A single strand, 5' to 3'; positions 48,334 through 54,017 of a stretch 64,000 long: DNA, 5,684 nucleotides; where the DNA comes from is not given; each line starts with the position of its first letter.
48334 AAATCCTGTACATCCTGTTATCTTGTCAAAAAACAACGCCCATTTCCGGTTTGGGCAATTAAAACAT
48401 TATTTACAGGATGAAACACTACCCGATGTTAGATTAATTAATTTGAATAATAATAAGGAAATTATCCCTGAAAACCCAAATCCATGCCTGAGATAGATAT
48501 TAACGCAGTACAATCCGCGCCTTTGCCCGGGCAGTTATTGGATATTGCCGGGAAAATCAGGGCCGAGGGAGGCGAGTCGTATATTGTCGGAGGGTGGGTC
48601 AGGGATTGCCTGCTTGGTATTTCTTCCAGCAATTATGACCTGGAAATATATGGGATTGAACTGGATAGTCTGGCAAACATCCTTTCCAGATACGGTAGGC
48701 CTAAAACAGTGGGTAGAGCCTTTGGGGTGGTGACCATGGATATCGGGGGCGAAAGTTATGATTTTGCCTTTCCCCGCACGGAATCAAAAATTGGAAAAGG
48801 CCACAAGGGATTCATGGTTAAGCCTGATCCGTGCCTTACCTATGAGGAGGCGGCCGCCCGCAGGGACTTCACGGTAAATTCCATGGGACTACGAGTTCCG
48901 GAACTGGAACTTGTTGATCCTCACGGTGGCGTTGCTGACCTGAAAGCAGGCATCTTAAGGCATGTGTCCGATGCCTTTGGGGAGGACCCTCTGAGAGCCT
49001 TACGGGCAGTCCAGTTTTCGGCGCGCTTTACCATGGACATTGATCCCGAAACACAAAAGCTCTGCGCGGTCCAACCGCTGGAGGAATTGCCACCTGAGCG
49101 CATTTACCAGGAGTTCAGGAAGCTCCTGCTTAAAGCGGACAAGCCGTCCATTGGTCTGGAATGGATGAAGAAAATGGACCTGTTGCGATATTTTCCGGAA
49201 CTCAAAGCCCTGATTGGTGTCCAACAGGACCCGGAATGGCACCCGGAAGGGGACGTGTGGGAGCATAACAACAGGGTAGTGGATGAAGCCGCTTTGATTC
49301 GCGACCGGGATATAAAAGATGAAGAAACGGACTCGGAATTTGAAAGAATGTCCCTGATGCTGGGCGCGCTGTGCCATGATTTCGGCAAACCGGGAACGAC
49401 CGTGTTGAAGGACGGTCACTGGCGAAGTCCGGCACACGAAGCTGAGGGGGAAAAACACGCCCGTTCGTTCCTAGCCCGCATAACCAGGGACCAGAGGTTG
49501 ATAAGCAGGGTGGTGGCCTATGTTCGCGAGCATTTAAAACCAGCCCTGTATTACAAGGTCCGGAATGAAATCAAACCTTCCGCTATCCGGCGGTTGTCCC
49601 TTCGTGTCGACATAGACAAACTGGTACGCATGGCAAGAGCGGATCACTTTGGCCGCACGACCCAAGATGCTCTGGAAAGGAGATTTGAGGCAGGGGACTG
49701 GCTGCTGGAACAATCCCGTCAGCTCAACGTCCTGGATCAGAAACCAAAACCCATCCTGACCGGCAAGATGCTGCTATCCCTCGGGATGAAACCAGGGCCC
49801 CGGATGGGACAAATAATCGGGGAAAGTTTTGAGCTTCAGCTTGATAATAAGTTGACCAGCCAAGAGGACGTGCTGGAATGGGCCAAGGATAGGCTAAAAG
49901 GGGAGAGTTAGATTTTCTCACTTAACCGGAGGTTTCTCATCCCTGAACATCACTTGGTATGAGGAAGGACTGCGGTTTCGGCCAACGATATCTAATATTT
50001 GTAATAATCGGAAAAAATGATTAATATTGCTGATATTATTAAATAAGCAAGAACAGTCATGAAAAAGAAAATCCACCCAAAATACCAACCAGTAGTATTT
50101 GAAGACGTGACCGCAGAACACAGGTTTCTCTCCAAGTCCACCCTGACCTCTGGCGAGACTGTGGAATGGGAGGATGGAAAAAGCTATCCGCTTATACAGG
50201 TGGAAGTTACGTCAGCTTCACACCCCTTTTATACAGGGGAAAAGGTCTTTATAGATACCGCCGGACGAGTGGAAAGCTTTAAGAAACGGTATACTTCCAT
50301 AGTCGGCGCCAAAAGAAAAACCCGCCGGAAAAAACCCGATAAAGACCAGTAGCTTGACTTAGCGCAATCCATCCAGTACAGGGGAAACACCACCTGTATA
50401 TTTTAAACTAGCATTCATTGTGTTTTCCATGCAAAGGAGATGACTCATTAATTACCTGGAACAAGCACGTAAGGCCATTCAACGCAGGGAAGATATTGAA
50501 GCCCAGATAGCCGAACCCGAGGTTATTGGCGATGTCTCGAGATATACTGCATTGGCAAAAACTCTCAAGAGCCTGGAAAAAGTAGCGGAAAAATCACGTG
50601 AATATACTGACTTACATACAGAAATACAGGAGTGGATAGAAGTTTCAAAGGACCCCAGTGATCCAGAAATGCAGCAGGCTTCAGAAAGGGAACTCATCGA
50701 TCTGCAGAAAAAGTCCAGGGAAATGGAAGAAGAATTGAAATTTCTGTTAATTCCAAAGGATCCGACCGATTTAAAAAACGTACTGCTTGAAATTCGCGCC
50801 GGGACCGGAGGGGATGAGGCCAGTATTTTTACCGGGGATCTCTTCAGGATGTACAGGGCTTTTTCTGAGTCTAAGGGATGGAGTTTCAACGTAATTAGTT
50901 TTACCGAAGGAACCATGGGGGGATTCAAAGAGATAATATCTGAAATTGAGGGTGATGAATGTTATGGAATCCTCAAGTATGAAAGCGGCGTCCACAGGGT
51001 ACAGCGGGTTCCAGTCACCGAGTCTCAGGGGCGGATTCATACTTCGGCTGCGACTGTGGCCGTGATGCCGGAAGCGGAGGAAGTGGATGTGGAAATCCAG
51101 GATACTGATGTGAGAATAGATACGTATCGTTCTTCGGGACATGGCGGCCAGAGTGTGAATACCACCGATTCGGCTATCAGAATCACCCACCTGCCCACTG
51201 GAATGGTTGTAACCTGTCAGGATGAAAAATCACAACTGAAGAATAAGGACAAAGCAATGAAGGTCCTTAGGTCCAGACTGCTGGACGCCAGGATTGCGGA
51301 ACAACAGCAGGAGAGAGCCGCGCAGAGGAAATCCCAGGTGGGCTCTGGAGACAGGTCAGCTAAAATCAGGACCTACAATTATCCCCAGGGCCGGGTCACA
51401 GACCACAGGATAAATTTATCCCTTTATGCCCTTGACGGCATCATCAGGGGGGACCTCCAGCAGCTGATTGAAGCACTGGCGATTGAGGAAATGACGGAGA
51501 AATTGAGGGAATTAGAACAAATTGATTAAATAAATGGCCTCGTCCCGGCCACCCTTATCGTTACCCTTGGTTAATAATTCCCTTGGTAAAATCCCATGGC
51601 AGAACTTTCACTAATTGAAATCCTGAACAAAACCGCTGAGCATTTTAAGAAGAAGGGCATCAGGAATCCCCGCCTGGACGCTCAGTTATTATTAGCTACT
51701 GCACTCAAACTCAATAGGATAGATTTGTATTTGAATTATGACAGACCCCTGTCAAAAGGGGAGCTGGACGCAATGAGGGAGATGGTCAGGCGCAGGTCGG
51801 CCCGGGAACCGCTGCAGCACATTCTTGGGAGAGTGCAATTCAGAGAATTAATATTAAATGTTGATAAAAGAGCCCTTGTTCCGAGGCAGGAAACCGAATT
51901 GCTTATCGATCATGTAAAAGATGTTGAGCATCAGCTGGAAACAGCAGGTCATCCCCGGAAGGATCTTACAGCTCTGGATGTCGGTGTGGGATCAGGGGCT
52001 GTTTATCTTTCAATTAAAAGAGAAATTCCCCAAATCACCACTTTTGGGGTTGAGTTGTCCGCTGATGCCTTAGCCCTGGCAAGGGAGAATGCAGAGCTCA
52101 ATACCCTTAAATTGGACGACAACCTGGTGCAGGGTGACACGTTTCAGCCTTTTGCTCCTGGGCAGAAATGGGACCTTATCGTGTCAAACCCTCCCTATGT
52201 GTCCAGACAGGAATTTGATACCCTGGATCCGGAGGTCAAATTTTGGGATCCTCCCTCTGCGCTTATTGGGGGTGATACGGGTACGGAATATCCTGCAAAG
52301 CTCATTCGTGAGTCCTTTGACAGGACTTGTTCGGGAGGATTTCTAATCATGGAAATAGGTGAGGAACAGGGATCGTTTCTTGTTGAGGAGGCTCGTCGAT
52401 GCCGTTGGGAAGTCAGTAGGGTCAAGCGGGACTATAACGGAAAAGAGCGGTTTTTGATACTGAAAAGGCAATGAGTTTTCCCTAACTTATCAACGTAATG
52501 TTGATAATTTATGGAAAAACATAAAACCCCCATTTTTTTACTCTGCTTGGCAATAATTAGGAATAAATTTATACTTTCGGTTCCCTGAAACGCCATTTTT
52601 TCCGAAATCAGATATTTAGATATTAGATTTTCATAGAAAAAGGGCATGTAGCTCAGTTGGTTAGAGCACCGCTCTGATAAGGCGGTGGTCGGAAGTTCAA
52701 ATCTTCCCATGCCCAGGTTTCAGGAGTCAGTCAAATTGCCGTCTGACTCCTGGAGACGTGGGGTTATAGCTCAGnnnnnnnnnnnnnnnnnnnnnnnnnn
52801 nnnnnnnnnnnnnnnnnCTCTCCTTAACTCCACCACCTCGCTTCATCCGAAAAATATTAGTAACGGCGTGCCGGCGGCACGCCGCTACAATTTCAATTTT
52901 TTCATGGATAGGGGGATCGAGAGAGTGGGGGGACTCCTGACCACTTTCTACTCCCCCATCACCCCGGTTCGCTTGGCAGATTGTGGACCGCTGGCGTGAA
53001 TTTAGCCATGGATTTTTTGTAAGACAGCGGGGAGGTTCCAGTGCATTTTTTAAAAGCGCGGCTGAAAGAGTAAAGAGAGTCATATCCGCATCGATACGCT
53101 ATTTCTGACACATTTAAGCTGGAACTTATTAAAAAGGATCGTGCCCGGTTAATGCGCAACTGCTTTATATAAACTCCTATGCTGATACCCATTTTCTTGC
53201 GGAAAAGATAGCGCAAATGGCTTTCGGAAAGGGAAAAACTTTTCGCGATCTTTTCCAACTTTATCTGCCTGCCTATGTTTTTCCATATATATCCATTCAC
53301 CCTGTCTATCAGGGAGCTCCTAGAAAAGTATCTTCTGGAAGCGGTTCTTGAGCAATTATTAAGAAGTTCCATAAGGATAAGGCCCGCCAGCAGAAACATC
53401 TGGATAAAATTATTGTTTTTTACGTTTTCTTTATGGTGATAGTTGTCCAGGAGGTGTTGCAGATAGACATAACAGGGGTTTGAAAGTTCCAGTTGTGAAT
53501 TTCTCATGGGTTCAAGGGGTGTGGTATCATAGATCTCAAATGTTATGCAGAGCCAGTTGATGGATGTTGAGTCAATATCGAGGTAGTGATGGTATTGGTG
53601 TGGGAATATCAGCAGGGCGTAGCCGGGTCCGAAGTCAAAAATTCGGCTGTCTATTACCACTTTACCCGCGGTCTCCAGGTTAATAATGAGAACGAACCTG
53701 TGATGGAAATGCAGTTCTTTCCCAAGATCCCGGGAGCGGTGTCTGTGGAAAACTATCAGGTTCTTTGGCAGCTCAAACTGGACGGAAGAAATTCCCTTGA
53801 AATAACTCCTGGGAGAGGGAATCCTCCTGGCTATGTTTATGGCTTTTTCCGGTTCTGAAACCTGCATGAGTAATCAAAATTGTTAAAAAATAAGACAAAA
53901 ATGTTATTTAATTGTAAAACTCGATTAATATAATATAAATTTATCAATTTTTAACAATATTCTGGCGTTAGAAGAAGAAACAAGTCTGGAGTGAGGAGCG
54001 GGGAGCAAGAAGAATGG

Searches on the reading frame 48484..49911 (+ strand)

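Call 21: search_protein_families(library=pfam, proteins=[window:48484-49911:+], max_evalue=0.001)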
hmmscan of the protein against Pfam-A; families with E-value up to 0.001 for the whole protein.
window:48484-49911:+ (475 aa): 2 families
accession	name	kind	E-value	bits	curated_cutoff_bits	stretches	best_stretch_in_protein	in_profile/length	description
PF01743.26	PolyA_pol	-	5.1e-20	72.5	23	1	33-159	2-126/126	Poly A polymerase head domain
PF12627.12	PolyA_pol_RNAbd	-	6.9e-08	32.6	22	1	184-242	2-62/64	Probable RNA and SrmB- binding site of polymerase A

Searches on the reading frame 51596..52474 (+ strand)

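Call 21: search_protein_families(library=pfam, proteins=[window:51596-52474:+], max_evalue=0.001)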
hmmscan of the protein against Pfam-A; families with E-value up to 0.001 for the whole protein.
window:51596-52474:+ (292 aa): 9 families
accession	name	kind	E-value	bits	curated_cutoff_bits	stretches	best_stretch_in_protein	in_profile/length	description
PF17827.6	PrmC_N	-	4e-23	82.2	23.4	1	8-78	1-71/71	PrmC N-terminal domain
PF05175.20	MTS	-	7.3e-12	45.7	23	1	122-206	31-113/170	Methyltransferase small domain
PF13649.12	Methyltransf_25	-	8.2e-08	33.3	27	1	127-198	2-71/97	Methyltransferase domain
PF13847.12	Methyltransf_31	-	4.5e-07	30.1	27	1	121-198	2-81/145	Methyltransferase domain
PF02384.22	N6_Mtase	-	2e-06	27.8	20.4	1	119-209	43-143/311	N-6 DNA Methylase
PF08241.18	Methyltransf_11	-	1.6e-05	25.9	21.2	1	127-198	1-67/95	Methyltransferase domain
PF08242.18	Methyltransf_12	-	2.1e-05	25.6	30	1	127-198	1-72/98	Methyltransferase domain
PF06325.19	PrmA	-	0.00046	20.2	22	1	121-198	162-233/296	Ribosomal protein L11 methyltransferase (PrmA)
PF01170.24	UPF0020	-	0.00081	19.6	22.3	0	145-204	75-134/197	RMKL-like, methyltransferase domain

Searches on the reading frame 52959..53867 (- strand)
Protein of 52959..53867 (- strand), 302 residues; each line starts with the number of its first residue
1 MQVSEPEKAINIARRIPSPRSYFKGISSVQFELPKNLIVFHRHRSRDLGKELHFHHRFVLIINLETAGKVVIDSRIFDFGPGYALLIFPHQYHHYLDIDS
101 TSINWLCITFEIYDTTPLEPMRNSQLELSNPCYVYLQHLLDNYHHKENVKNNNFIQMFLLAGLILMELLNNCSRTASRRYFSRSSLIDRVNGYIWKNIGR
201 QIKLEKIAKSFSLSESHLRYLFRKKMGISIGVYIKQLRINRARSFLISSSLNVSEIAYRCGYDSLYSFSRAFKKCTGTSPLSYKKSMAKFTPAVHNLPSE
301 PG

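Call 21: search_protein_families(library=pfam, proteins=[window:52959-53867:-], max_evalue=0.001)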
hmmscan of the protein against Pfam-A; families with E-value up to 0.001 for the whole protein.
window:52959-53867:- (302 aa): 3 families
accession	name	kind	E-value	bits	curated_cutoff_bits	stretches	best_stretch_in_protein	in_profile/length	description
PF12833.13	HTH_18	-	5.7e-23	81.4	33.6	1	207-285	1-79/80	Helix-turn-helix domain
PF00165.29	HTH_AraC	-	3.8e-14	52.8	26.6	2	247-283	2-40/42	Bacterial regulatory helix-turn-helix proteins, AraC family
PF02311.25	AraC_binding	-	0.00048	20.3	21.1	1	41-111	7-77/135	AraC-like ligand binding domain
